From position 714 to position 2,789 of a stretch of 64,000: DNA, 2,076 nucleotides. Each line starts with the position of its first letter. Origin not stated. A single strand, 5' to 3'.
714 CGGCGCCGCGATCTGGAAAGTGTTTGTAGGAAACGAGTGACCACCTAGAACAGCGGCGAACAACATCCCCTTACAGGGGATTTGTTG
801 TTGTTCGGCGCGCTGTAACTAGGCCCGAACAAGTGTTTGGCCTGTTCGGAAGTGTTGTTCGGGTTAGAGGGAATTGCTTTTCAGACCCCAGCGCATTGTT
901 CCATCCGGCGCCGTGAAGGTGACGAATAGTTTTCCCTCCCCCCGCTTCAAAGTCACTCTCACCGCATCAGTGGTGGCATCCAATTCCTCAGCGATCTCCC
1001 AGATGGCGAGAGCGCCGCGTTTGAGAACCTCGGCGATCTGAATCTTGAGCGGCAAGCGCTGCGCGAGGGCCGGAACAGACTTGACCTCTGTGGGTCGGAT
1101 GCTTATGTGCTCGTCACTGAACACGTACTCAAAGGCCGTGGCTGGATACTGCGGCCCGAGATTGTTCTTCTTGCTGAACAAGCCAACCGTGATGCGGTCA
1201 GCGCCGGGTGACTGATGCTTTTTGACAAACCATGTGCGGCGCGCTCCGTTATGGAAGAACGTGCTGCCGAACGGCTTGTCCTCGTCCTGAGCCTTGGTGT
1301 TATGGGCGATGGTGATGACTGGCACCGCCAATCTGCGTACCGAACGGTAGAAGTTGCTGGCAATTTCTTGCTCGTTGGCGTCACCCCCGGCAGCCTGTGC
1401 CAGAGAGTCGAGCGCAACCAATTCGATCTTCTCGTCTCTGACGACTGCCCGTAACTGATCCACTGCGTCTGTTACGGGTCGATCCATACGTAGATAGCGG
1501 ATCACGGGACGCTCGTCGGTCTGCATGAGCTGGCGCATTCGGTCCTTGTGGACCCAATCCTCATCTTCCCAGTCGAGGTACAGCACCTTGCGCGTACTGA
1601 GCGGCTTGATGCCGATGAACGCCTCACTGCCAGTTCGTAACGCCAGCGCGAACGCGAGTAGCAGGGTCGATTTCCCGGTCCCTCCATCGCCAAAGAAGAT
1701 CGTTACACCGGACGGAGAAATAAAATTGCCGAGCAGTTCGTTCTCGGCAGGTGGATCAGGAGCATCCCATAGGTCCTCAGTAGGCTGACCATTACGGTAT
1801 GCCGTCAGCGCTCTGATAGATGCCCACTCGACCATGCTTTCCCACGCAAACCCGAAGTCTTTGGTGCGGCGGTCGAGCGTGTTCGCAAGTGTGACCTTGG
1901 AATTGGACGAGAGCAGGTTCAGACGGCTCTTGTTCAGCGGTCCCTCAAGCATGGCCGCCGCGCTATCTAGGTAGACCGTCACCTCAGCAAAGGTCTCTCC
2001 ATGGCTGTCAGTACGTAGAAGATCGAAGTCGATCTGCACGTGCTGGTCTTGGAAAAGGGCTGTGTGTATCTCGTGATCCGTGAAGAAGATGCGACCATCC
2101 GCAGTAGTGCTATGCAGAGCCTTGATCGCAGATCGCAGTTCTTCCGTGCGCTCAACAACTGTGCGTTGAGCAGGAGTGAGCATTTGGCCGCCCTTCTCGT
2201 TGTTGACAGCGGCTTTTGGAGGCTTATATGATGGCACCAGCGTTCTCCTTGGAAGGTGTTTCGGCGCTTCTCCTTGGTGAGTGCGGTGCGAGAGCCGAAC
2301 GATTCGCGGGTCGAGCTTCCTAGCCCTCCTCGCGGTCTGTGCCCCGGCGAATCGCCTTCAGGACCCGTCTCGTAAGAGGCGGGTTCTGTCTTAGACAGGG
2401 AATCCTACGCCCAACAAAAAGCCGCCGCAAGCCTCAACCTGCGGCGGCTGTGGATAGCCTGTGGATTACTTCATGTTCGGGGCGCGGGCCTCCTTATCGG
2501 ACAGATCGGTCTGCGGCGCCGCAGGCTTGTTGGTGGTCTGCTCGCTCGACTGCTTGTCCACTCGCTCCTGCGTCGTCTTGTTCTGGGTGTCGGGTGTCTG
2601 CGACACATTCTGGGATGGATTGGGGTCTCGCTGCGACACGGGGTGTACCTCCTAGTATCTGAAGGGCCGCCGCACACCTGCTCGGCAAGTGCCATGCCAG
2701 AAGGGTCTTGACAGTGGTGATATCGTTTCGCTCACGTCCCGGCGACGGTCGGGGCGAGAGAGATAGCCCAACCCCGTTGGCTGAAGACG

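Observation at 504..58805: Three early promoters share a conserved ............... element; two carry an identical 16-mer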

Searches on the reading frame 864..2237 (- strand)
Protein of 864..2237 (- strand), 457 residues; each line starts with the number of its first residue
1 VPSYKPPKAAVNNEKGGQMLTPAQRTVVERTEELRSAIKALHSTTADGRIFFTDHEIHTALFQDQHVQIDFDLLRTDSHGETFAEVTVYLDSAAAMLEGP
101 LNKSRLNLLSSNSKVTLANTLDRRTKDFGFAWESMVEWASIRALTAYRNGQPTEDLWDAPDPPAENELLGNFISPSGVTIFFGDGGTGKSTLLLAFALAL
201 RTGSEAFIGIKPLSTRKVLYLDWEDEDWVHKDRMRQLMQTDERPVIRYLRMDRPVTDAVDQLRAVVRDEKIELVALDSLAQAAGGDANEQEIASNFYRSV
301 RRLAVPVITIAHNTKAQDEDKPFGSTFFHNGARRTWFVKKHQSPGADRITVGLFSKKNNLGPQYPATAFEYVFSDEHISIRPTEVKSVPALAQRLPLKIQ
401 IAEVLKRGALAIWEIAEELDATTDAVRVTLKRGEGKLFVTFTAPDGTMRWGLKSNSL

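Call 12: search_protein_families(library=pfam, proteins=[window:864-2237:-], max_evalue=0.01)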
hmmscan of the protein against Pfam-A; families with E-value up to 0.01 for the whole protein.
window:864-2237:- (457 aa): 4 families
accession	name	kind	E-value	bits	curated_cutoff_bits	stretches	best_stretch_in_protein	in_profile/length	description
PF13481.12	AAA_25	-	3.3e-22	79.5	27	1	154-317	11-194/195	AAA domain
PF13476.12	AAA_23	-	0.0021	19.2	27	1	175-202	18-44/201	AAA domain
PF13304.12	AAA_21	-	0.0025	18.4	27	0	178-206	1-28/304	AAA domain, putative AbiEii toxin, Type IV TA system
PF13555.12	AAA_29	-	0.0045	17.2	27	1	173-200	19-46/61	P-loop containing region of AAA domain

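Call 13: search_protein_families(library=phrogs, proteins=[window:864-2237:-], max_evalue=0.001)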
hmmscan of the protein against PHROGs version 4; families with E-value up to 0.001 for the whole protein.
window:864-2237:- (457 aa): 7 families
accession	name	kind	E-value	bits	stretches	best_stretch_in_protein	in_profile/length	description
phrog_3123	-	unknown function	7e-12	45.7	1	168-345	333-543/583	-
phrog_6357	-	unknown function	1.6e-11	45.1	1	168-437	23-284/321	-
phrog_906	-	DNA, RNA and nucleotide metabolism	2.9e-11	43.9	1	161-341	512-699/872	DNA polymerase/primase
phrog_6012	-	DNA, RNA and nucleotide metabolism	5.7e-11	43.3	1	154-332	124-320/447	DNA helicase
phrog_19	-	DNA, RNA and nucleotide metabolism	2.9e-05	24.1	1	166-321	343-514/621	DnaB-like replicative helicase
phrog_1284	-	unknown function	0.00013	22.5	1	180-283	39-142/306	-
phrog_97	-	other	0.00015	22.1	1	175-283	71-177/506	UvsX-like recombinase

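Call 19: find_related_loci(query=window:864-2237:-, collection=viral_contigs, flank=6000)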
Query window:864-2237:- (457 aa) in viral_contigs; peptide patterns used: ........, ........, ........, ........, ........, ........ (x = any residue, [..] = any of these).
1 stretches matched a pattern; 1 encode a relative of the query (tblastn E <= 1e-3); 1 distinct loci.
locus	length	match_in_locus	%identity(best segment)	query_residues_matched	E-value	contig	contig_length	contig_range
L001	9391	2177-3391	54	48-455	7e-142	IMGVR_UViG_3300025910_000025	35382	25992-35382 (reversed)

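Call 25: find_homologous_proteins(query=window:864-2237:-, max_evalue=1e-20)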
Query window:864-2237:- (457 aa): 55 proteins with E <= 1e-20 among 8000 candidates.
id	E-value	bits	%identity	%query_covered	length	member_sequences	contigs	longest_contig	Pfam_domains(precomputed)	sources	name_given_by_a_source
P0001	4.8e-291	983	100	96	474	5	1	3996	PF13481.13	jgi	jgi:hypothetical protein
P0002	1.3e-128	448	52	89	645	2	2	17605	PF13481.13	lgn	-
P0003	4.6e-116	406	46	93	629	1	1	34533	PF13481.13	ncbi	-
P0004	8.6e-93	330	53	66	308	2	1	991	PF13481.13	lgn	-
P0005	2.6e-92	328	46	88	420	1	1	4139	PF13481.13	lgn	-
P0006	4.9e-84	301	41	86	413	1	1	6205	PF13481.13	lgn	-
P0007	1.8e-76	276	41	84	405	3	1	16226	PF13481.13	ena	-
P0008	9.6e-73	264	38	85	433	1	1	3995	PF13481.13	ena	-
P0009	3.9e-72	262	37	89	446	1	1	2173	PF13481.13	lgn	-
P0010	6.3e-71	258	37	89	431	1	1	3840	PF13481.13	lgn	-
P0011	7.3e-67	244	37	85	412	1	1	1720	PF13481.13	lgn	-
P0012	6.4e-55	205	36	85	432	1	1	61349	PF13481.13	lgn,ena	-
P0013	4.9e-51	192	35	85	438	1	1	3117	PF13481.13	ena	-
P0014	1.0e-48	184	34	86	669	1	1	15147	-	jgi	jgi:hypothetical protein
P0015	1.6e-47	181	36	76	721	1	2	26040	PF13481.13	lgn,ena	-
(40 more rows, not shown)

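Call 36: find_encoding_contigs(protein=P0002, flank=10000, max_places=3)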
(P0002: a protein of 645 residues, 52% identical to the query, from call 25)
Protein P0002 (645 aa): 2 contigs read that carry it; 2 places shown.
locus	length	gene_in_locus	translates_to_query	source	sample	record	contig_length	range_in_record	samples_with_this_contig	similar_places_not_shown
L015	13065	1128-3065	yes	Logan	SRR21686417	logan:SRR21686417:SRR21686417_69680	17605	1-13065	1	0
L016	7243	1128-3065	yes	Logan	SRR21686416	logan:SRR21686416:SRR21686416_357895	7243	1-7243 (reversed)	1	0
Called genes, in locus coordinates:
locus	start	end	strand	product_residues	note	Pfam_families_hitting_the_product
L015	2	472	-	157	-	?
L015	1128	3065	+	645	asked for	PF13481:AAA_25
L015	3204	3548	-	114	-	-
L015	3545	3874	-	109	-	PF01844:HNH (weak), PF14279:HNH_5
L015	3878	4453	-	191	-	-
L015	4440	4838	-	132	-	-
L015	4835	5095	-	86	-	-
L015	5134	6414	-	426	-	-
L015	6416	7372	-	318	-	-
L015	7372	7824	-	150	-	-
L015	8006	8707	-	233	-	PF12705:PDDEXK_1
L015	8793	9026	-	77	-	-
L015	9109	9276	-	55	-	-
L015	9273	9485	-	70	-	-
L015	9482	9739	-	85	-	-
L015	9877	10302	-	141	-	-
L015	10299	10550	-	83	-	-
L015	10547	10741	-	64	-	-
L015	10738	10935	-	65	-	-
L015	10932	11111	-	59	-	-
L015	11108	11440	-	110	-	-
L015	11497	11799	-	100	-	-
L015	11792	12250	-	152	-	PF04002:RadC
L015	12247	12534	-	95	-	-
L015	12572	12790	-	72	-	-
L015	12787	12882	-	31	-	-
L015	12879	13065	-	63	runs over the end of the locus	-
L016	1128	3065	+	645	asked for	PF13481:AAA_25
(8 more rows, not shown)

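Call 37: find_encoding_contigs(protein=P0003, flank=10000, max_places=3)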
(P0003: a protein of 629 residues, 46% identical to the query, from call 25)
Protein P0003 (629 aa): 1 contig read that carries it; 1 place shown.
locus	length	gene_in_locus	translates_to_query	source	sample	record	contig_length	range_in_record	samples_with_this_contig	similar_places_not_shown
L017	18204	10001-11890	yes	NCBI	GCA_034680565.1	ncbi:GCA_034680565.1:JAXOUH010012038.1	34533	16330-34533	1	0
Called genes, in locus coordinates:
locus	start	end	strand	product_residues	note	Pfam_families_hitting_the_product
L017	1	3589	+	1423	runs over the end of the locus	-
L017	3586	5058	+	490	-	-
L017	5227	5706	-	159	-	-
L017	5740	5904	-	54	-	-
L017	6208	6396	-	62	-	-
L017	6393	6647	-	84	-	-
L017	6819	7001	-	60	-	-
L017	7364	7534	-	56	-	-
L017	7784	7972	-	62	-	-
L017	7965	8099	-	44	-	-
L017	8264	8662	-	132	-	-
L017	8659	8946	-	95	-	-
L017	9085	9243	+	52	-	-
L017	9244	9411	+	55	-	-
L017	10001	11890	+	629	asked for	PF13481:AAA_25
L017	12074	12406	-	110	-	-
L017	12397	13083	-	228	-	-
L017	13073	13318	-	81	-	-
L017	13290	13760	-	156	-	-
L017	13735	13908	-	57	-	-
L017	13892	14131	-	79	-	-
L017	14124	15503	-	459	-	-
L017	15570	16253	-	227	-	PF12705:PDDEXK_1 (weak)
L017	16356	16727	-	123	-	-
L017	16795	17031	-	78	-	-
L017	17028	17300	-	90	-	-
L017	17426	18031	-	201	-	-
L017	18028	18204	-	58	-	?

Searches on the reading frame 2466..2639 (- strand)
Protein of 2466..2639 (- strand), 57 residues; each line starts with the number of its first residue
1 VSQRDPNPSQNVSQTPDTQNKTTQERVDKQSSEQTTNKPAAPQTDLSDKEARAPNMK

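Call 79: search_protein_families(library=pfam, proteins=[window:2466-2639:-], max_evalue=0.01)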
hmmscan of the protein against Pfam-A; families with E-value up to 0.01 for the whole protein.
window:2466-2639:- (57 aa): 0 families
